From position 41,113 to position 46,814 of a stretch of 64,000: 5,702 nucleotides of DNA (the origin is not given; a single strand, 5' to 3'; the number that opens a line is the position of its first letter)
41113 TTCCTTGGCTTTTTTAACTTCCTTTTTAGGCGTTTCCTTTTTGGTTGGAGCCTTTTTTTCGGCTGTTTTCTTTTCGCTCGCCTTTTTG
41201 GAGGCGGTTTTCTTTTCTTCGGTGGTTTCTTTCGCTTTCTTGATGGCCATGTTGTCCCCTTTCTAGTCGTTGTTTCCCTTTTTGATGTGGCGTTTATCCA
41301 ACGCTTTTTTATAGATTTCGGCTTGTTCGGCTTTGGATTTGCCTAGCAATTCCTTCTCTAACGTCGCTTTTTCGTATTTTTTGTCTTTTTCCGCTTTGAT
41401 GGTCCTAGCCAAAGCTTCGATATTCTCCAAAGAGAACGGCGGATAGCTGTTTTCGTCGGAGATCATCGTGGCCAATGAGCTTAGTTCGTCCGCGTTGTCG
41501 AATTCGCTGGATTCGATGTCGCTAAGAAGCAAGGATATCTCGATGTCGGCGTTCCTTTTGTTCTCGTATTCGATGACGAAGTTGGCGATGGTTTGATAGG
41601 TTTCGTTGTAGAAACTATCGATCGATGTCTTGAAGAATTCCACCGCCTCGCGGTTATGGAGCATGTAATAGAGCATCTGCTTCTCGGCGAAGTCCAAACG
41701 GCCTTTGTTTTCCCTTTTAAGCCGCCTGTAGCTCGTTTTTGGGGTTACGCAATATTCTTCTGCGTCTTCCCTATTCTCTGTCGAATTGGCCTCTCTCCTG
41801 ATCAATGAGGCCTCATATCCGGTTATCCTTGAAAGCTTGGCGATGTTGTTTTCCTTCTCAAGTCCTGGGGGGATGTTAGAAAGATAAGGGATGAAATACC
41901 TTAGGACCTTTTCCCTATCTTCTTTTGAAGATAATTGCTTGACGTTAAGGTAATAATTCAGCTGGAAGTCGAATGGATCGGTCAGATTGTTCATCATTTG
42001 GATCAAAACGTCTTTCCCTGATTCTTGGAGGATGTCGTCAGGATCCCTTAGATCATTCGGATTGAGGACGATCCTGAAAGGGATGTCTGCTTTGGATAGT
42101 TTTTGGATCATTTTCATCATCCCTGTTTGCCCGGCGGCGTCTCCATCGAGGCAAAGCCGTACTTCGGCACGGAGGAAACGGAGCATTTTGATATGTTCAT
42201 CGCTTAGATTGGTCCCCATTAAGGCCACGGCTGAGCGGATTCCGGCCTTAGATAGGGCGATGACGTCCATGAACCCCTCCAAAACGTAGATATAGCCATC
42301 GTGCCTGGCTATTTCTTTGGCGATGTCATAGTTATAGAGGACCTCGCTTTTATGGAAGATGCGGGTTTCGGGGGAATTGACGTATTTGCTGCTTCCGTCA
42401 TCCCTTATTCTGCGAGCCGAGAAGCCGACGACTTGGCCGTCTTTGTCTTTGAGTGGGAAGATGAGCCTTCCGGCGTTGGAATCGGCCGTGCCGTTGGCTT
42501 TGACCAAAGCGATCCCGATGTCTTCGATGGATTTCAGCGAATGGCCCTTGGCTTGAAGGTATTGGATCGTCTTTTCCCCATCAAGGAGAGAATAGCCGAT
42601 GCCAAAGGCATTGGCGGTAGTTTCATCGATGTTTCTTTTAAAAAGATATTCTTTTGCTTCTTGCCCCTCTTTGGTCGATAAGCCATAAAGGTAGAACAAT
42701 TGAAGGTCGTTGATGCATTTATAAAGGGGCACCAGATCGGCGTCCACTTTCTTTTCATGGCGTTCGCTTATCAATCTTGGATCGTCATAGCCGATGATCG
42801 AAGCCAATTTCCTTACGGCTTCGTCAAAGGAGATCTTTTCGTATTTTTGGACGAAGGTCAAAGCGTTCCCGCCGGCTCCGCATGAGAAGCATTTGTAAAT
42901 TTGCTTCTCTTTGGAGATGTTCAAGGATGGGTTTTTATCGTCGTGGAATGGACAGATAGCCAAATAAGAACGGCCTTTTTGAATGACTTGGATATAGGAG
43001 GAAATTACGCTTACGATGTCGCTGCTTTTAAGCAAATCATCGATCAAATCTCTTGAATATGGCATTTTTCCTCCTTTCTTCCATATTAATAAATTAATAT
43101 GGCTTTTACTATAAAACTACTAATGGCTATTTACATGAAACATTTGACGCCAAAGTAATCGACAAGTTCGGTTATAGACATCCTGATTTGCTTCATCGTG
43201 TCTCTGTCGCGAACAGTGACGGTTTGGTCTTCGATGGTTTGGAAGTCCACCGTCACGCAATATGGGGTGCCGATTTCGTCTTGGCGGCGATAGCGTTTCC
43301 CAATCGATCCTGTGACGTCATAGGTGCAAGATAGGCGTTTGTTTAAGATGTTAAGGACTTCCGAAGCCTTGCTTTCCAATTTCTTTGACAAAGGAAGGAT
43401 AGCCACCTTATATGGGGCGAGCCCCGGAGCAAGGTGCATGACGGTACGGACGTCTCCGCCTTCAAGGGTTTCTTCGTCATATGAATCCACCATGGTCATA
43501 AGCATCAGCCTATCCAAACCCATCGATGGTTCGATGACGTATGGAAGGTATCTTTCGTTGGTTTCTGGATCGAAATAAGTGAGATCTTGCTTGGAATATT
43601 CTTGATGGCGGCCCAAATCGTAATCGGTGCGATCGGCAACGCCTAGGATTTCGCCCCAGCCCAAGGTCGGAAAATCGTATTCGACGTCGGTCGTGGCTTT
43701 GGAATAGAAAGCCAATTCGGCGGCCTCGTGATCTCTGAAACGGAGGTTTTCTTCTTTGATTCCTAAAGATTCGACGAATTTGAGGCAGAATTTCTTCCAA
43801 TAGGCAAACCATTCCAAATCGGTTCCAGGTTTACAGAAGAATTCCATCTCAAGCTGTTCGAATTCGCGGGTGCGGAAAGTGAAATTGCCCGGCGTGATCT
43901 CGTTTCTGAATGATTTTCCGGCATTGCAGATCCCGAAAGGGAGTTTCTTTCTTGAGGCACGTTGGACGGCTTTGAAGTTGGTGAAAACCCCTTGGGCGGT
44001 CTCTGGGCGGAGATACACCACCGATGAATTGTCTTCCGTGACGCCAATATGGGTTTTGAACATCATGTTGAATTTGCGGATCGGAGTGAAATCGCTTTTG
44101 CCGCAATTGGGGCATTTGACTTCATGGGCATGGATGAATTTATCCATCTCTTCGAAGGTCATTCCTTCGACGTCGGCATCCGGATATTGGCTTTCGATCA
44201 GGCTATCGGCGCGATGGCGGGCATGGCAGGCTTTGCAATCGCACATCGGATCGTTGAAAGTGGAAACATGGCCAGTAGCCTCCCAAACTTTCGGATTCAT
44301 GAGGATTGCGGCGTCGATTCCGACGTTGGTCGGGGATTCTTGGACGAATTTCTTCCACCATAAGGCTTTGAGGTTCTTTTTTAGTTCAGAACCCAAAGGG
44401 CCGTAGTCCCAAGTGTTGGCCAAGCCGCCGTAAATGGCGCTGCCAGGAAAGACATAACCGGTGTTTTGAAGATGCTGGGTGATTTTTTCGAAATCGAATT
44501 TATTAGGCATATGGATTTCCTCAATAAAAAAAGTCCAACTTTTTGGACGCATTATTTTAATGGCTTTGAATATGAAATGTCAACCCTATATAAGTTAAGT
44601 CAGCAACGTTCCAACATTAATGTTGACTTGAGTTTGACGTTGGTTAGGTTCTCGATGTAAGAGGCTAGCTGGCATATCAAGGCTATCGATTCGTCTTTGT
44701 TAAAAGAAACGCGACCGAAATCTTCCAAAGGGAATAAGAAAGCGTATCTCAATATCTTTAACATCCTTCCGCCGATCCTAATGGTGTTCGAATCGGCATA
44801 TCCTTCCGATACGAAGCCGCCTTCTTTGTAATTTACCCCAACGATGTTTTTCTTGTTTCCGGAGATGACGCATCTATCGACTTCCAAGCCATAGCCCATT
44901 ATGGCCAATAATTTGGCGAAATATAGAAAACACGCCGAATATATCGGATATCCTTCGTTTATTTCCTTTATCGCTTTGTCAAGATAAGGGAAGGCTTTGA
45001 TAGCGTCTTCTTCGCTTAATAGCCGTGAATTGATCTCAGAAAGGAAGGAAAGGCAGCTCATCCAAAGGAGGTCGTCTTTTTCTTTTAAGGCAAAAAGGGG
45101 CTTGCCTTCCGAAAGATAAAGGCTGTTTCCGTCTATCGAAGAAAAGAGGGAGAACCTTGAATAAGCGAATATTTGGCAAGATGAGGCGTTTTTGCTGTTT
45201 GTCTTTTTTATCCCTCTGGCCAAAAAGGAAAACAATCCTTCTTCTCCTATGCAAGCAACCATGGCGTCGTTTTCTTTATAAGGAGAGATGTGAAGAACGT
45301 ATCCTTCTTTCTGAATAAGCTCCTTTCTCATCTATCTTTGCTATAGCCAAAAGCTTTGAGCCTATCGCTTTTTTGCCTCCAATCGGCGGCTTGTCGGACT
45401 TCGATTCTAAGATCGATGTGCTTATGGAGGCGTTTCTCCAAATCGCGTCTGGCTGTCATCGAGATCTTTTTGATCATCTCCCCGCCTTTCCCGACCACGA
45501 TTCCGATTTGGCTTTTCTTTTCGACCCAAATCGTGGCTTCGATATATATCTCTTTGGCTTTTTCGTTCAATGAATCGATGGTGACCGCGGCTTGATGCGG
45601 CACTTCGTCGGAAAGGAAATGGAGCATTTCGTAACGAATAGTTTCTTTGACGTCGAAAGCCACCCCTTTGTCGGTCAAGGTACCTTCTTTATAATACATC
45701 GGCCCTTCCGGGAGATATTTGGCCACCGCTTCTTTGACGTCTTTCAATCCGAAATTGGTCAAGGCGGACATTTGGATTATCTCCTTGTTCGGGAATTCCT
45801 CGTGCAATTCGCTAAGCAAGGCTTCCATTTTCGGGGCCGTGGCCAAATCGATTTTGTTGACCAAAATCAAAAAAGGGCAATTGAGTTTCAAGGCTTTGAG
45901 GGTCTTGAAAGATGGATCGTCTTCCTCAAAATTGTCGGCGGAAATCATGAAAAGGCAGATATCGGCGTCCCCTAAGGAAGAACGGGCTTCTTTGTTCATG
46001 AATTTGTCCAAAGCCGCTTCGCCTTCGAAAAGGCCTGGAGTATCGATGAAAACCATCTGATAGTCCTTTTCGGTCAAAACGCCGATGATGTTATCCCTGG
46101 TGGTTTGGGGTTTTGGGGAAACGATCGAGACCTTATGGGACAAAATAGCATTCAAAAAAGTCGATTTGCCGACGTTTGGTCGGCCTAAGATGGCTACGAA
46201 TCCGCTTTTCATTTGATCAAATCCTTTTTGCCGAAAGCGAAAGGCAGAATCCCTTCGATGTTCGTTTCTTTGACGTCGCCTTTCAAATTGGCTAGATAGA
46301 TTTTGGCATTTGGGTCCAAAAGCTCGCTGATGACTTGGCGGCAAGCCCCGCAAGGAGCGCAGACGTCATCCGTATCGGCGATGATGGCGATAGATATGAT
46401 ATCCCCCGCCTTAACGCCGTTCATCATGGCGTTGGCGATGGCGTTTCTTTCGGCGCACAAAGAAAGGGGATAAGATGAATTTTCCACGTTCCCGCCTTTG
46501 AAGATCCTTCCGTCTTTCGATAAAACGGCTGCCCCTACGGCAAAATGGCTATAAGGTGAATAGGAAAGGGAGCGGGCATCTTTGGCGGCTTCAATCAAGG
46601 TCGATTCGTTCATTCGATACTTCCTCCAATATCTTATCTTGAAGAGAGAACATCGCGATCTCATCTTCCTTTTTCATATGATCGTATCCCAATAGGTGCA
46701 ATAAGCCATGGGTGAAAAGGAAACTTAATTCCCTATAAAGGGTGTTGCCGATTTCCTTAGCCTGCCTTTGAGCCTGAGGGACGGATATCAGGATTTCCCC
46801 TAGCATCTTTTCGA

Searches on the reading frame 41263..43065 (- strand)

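Call 20: search_protein_families(library=pfam, max_evalue=0.001, proteins=[window:41263-43065:-])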
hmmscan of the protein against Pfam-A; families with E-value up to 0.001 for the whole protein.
window:41263-43065:- (600 aa): 7 families
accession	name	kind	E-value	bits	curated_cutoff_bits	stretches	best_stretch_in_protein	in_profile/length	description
PF01807.25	Zn_ribbon_DnaG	-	1.8e-33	114.7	24.9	1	5-93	3-91/98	CHC2 zinc finger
PF08275.17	DNAG_N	-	3.6e-32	111.6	26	1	124-249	1-127/128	DNA primase catalytic core, N-terminal domain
PF13155.12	Toprim_2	-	9.8e-19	68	22.1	1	260-346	1-88/88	Toprim-like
PF13662.12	Toprim_4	-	1.1e-18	67.7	25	1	258-328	2-79/85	Toprim domain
PF01751.28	Toprim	-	3.8e-09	37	23.1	1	259-326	2-83/96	Toprim domain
PF13362.12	Toprim_3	-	4.5e-09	37.1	27.2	1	259-352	2-95/95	Toprim domain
PF10410.14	DnaB_bind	-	6.5e-06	26.7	20.6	1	365-416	1-52/56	DnaB-helicase binding domain of primase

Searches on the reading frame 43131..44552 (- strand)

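Call 20: search_protein_families(library=pfam, max_evalue=0.001, proteins=[window:43131-44552:-])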
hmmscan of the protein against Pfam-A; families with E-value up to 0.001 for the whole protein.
window:43131-44552:- (473 aa): 2 families
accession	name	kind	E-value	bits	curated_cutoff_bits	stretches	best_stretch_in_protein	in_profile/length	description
PF03129.25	HGTP_anticodon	-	2.1e-23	82.7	21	1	382-467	1-91/94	Anticodon binding domain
PF00587.30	tRNA-synt_2b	-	7.1e-10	39.7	29.3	1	173-352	5-174/179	tRNA synthetase class II core domain (G, H, P, S and T)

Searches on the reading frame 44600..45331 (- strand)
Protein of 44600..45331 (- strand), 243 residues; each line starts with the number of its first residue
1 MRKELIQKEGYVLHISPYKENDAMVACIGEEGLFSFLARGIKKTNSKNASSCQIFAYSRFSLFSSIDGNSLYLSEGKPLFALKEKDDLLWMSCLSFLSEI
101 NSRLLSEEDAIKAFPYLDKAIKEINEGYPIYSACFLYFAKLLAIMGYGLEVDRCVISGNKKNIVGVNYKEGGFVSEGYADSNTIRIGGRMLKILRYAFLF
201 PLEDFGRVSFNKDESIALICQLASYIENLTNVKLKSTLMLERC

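Call 54: search_protein_families(library=pfam, max_evalue=0.001, proteins=[window:44600-45331:-])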
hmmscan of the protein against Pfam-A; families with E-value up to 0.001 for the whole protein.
window:44600-45331:- (243 aa): 2 families
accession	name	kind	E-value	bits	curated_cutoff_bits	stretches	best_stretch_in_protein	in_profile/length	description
PF02565.21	RecO_C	-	1.1e-15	58.2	22.1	1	87-237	3-156/157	Recombination protein O C terminal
PF11967.14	RecO_N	-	4.5e-12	46.3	27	1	5-72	3-69/80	Recombination protein O N terminal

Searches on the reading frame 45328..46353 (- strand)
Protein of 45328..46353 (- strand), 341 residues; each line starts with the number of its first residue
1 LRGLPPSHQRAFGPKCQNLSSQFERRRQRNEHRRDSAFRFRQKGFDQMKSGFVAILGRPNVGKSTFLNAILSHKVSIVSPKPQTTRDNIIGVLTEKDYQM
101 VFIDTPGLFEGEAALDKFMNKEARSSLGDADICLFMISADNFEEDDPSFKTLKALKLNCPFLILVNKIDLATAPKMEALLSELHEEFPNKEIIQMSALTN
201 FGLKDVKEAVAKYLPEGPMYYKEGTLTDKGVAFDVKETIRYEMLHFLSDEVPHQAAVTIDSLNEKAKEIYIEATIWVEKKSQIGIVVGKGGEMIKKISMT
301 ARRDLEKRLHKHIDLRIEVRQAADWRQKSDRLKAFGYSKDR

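Call 54: search_protein_families(library=pfam, max_evalue=0.001, proteins=[window:45328-46353:-])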
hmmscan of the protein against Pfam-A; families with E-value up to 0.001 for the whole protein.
window:45328-46353:- (341 aa): 9 families
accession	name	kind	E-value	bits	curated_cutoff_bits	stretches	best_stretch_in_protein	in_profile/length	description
PF01926.29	MMR_HSR1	-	7.3e-26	90.9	21.9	1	53-167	2-113/113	50S ribosome-binding GTPase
PF07650.23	KH_2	-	2.1e-15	56.8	22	1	250-318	1-71/78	KH domain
PF02421.24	FeoB_N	-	2.9e-13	50.1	27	1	53-209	3-155/156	Ferrous iron transport protein B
PF00009.33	GTP_EFTU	-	1.5e-12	47.9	26.5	1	94-215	65-187/188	Elongation factor Tu GTP binding domain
PF00350.29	Dynamin_N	-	2.8e-09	37.6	27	1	53-90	1-38/168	Dynamin family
PF04548.22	AIG1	-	1e-06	28.7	27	1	55-153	5-108/212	AIG1 family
PF02492.25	cobW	-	9.3e-06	25.8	20.7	1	93-192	78-178/180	CobW/HypB/UreG, nucleotide-binding domain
PF03193.22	RsgA_GTPase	-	1.1e-05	25.8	30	0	47-110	103-170/174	RsgA GTPase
PF16897.10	MMR_HSR1_Xtn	-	0.00081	19.8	35.2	0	159-214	56-104/106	C-terminal region of MMR_HSR1 domain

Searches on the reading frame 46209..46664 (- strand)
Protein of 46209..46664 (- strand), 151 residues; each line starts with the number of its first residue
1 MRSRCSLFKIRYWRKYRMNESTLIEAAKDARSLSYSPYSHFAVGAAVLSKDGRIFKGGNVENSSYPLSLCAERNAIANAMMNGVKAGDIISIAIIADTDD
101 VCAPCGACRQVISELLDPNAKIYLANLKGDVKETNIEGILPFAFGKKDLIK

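Call 54: search_protein_families(library=pfam, max_evalue=0.001, proteins=[window:46209-46664:-])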
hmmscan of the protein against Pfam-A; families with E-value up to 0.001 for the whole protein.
window:46209-46664:- (151 aa): 3 families
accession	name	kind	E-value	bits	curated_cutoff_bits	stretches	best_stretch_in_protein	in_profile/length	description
PF00383.29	dCMP_cyt_deam_1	-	3.5e-18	65.8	25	1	20-115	4-93/102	Cytidine and deoxycytidylate deaminase zinc-binding region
PF08211.18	dCMP_cyt_deam_2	-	1.4e-12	48.4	25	1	19-98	40-119/130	Cytidine and deoxycytidylate deaminase zinc-binding region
PF14421.12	LmjF365940-deam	-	0.00028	21.1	27.1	0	51-95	58-104/218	LmjF365940 subfamily CDD/CDA-like deaminase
